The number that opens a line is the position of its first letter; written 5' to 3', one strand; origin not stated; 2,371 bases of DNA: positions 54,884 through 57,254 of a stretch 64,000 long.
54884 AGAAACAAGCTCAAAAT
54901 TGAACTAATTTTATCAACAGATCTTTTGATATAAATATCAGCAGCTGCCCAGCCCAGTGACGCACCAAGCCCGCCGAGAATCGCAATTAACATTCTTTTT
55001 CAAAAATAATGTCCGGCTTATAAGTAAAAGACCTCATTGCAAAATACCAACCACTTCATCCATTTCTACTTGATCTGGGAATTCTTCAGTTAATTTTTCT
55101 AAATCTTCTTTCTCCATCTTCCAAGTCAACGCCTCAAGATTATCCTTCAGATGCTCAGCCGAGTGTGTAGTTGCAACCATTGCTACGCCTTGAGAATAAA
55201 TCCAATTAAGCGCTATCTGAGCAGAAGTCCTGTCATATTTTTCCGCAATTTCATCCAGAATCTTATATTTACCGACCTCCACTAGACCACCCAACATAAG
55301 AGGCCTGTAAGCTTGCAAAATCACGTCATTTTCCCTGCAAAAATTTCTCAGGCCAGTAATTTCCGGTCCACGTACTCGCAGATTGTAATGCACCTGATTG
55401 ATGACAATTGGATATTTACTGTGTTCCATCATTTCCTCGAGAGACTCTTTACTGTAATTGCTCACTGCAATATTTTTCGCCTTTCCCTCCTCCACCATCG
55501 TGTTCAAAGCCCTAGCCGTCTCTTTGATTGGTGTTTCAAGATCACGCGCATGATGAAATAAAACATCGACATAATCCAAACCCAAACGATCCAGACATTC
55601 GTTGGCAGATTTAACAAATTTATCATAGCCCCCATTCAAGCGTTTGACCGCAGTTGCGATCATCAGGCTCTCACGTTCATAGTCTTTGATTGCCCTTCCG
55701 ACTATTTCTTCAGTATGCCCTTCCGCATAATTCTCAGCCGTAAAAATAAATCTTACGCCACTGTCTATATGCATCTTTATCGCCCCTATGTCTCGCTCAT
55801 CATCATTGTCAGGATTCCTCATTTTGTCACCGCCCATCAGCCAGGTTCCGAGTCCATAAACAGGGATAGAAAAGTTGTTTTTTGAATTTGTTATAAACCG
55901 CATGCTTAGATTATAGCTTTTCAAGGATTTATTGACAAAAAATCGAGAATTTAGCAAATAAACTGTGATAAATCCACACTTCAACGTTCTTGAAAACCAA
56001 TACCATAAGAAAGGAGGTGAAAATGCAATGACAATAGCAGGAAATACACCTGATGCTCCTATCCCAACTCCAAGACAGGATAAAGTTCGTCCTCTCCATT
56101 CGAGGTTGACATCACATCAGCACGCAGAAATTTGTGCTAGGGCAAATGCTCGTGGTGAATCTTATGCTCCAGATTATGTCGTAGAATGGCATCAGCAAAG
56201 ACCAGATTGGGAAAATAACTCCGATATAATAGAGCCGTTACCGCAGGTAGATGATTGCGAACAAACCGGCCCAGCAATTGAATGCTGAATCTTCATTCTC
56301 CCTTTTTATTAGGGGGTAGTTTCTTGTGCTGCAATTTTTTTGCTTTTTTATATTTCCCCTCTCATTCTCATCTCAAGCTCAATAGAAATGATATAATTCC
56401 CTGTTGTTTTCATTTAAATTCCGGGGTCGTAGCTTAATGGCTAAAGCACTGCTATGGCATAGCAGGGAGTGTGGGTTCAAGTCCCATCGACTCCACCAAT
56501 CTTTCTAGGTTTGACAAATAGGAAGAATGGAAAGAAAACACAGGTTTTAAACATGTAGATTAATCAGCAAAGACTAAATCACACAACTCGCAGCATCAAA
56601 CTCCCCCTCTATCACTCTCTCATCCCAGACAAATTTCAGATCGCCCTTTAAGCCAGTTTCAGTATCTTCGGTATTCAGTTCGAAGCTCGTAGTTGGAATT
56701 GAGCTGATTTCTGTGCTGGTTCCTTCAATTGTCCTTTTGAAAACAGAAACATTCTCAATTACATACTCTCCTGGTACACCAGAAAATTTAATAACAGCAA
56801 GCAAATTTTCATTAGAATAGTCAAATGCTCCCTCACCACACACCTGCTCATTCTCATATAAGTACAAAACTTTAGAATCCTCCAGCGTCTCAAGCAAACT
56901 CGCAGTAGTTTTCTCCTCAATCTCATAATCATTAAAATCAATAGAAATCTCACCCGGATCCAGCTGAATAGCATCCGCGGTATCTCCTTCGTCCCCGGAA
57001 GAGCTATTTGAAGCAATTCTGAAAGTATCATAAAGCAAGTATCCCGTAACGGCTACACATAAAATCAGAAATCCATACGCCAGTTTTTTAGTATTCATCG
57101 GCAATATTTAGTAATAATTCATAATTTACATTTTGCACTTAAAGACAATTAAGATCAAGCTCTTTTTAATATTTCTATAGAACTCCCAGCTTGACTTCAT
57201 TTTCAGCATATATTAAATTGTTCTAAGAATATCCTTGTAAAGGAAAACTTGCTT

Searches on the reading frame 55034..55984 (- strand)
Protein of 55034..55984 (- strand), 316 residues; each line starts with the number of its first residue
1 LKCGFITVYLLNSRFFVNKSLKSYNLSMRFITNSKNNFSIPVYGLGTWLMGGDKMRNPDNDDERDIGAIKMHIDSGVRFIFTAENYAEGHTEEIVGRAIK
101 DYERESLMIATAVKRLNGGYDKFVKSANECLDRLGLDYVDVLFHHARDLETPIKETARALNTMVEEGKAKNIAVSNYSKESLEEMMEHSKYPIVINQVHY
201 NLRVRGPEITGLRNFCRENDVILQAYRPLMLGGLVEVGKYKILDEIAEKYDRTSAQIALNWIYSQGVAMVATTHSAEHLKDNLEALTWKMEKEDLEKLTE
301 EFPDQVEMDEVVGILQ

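Call 76: search_protein_families(library=ncbifam, proteins=[window:55034-55984:-], max_evalue=1e-8)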
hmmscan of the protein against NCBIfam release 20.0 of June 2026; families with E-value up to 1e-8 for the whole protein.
window:55034-55984:- (316 aa): 6 families
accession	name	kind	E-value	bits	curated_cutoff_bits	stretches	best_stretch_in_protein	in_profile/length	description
NF049922.1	MethglyxlRedYdjG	equivalog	4e-36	124.7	550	2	125-234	116-225/326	NADH-dependent methylglyoxal reductase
NF008377.0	PRK11172.1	equivalog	2.1e-27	96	327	1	39-299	2-248/267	2,5-didehydrogluconate reductase DkgB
NF008598.0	PRK11565.1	equivalog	1.2e-25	90.1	425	1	39-299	14-258/275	2,5-didehydrogluconate reductase DkgA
NF007388.0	PRK09912.1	subfamily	5.4e-25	88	448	1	28-240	13-234/346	L-glyceraldehyde 3-phosphate reductase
NF007695.0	PRK10376.1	subfamily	9.1e-22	77.5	280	1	40-299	17-284/290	oxidoreductase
TIGR01293.1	Kv_beta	subfamily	4e-19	68.8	365.4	1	33-187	6-164/319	voltage-dependent potassium channel subunit beta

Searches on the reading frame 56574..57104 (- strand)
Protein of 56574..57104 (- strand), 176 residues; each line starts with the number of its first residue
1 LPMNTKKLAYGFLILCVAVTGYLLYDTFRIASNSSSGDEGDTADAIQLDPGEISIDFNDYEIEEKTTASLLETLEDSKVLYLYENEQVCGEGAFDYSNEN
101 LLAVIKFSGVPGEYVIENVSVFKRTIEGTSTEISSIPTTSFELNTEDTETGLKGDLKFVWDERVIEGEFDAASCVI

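Call 3: search_protein_families(library=pfam, proteins=[window:56574-57104:-], max_evalue=0.1)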
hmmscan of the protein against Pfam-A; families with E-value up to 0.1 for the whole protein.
window:56574-57104:- (176 aa): 1 family
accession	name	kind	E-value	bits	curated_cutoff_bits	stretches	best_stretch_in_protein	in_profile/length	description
PF14428.12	DddA-like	-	0.067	13.5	25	1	29-92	37-100/137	Double-stranded DNA deaminase toxin A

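Call 80: search_protein_families(library=pfam, proteins=[window:56574-57104:-], max_evalue=1)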
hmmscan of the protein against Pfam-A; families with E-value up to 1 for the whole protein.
window:56574-57104:- (176 aa): 2 families
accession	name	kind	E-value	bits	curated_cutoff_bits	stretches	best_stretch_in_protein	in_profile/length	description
PF14428.12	DddA-like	-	0.067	13.5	25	1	29-92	37-100/137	Double-stranded DNA deaminase toxin A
PF05961.16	Chordopox_A13L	-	0.14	12.8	24.1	1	12-35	7-30/69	Chordopoxvirus A13L protein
